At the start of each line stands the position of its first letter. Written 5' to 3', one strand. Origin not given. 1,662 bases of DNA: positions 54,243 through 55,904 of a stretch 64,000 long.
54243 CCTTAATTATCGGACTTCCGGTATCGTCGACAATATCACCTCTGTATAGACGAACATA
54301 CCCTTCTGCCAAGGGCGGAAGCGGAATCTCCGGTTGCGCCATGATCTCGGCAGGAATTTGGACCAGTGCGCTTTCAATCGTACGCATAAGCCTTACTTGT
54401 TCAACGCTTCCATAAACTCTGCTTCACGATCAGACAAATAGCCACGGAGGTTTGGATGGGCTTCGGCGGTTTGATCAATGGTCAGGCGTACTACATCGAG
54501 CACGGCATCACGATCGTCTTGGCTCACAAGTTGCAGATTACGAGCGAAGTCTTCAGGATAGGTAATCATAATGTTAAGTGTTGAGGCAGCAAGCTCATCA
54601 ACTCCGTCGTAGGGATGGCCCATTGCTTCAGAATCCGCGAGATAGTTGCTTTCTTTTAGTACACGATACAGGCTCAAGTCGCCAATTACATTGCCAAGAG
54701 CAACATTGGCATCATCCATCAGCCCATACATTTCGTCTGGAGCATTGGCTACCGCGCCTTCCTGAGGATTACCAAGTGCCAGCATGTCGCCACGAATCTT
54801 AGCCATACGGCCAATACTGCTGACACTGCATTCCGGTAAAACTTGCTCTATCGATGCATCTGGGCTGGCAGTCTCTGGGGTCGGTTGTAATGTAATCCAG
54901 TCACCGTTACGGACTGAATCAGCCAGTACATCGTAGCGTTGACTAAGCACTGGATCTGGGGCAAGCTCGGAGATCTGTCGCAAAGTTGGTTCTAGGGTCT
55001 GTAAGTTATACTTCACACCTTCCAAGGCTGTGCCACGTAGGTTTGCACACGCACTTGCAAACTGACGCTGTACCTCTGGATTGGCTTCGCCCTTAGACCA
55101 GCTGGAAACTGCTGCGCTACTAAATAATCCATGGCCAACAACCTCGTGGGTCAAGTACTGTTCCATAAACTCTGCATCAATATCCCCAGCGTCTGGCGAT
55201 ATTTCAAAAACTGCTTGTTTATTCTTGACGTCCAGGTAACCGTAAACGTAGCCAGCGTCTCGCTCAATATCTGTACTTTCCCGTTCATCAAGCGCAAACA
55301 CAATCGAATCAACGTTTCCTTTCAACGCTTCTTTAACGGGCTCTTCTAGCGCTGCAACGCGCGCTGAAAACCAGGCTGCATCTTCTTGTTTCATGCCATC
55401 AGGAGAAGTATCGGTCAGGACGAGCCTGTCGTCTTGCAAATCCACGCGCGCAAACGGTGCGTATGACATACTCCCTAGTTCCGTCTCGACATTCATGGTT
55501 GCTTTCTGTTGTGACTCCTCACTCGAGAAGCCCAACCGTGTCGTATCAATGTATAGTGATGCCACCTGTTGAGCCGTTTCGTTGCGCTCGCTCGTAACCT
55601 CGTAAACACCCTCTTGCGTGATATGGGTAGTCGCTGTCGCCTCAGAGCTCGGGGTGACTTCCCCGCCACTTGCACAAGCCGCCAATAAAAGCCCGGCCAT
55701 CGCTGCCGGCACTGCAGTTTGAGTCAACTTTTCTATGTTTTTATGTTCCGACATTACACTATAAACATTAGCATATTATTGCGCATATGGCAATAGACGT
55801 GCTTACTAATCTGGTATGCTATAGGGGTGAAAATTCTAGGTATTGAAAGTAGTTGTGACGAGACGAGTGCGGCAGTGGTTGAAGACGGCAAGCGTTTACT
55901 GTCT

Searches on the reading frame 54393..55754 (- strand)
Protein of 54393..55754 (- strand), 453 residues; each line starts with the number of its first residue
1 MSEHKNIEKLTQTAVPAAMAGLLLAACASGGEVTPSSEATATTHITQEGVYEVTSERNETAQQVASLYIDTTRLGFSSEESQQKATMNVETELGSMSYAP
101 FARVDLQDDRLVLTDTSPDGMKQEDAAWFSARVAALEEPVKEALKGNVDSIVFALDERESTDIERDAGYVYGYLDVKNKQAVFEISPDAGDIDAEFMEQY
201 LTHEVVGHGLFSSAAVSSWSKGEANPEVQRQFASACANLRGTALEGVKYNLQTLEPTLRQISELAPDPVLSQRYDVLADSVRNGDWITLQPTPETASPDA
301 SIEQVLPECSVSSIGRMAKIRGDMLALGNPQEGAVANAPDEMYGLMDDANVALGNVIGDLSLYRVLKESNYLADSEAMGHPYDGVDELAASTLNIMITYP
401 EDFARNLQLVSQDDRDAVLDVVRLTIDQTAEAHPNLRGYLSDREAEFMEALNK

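Call 4: search_protein_families(library=pfam, proteins=[window:54393-55754:-], max_evalue=0.1)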
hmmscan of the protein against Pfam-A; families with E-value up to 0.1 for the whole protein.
window:54393-55754:- (453 aa): 2 families
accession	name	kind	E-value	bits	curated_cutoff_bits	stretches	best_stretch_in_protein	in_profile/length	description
PF24381.1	DUF7537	-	0.0065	16.5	31.7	1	22-85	11-78/258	Family of unknown function (DUF7537)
PF16759.12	LIG3_BRCT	-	0.075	13.8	27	0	28-70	29-72/78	DNA ligase 3 BRCT domain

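Call 5: search_protein_families(library=ncbifam, proteins=[window:54393-55754:-], max_evalue=0.1)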
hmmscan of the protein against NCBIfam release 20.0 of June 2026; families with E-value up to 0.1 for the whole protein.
window:54393-55754:- (453 aa): 0 families
